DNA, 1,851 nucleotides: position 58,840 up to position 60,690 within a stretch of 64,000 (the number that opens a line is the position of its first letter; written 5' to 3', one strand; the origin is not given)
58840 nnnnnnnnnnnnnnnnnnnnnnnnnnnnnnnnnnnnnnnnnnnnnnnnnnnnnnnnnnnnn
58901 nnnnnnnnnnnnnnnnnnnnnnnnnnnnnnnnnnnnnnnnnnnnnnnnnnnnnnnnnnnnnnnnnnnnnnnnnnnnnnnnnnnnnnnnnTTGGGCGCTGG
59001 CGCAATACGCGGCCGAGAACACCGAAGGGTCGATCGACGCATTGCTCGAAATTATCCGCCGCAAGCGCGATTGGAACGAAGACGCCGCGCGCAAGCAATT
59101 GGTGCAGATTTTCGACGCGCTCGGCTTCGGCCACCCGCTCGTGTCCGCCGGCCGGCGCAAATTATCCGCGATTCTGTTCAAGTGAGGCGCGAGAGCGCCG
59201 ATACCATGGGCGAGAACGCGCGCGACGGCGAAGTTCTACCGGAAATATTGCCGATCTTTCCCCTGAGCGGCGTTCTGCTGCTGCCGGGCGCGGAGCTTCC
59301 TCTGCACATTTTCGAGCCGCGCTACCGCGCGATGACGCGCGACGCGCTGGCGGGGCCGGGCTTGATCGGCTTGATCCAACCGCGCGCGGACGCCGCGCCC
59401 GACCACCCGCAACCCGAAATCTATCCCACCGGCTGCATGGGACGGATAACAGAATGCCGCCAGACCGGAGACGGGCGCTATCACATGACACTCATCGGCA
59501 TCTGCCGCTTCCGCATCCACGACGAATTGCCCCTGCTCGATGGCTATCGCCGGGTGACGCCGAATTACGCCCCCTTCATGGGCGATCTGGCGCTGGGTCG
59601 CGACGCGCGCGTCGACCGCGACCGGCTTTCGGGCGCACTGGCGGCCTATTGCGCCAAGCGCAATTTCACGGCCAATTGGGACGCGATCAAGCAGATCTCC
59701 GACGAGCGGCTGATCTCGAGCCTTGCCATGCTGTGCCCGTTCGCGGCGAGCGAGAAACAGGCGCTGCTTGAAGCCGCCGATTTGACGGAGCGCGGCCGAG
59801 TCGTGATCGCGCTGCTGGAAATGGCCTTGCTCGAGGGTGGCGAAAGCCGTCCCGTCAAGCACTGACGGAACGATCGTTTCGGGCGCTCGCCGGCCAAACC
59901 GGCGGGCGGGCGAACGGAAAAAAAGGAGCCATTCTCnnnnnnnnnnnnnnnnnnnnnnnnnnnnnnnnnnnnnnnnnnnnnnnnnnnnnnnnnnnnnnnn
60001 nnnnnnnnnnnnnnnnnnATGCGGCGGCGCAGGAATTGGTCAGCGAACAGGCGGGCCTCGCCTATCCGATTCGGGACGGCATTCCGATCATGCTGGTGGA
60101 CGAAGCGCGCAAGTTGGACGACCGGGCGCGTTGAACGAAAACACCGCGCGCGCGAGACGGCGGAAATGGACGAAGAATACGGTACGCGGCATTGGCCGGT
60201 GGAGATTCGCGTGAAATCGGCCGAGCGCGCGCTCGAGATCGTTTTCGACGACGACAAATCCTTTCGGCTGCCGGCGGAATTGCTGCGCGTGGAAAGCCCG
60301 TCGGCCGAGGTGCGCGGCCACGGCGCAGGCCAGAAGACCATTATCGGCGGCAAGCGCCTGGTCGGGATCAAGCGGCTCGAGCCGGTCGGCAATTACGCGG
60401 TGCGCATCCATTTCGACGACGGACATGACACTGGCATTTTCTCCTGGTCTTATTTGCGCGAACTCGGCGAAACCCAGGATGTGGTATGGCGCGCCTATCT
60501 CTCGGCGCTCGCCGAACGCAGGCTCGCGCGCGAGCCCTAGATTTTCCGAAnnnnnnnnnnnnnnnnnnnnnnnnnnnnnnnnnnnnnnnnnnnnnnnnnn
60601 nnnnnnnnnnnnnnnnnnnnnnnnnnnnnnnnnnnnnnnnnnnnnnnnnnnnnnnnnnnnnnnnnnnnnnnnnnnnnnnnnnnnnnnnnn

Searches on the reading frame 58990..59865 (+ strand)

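Call 10: search_protein_families(library=ncbifam, proteins=[window:58990-59865:+], max_evalue=0.00001)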
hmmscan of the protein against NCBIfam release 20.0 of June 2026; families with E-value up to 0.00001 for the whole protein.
window:58990-59865:+ (291 aa): 0 families

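Call 80: search_protein_families(library=pfam, proteins=[window:58990-59865:+], max_evalue=0.001)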
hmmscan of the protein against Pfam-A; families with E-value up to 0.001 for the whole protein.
window:58990-59865:+ (291 aa): 1 family
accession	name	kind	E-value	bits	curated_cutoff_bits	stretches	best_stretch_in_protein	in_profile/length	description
PF02190.22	LON_substr_bdg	-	1.2e-27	97.6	28.7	1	87-276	2-198/200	ATP-dependent protease La (LON) substrate-binding domain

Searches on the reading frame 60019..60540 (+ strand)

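Call 10: search_protein_families(library=ncbifam, proteins=[window:60019-60540:+], max_evalue=0.00001)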
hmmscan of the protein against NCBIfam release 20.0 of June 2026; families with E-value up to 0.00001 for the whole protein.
window:60019-60540:+ (173 aa): 0 families

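Call 80: search_protein_families(library=pfam, proteins=[window:60019-60540:+], max_evalue=0.001)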
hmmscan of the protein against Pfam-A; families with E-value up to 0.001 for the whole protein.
window:60019-60540:+ (173 aa): 1 family
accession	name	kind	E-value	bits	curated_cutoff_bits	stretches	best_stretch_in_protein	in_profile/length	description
PF06155.17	GBBH-like_N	-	1.3e-28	99.9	22.8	1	63-147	1-85/85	Gamma-butyrobetaine hydroxylase-like, N-terminal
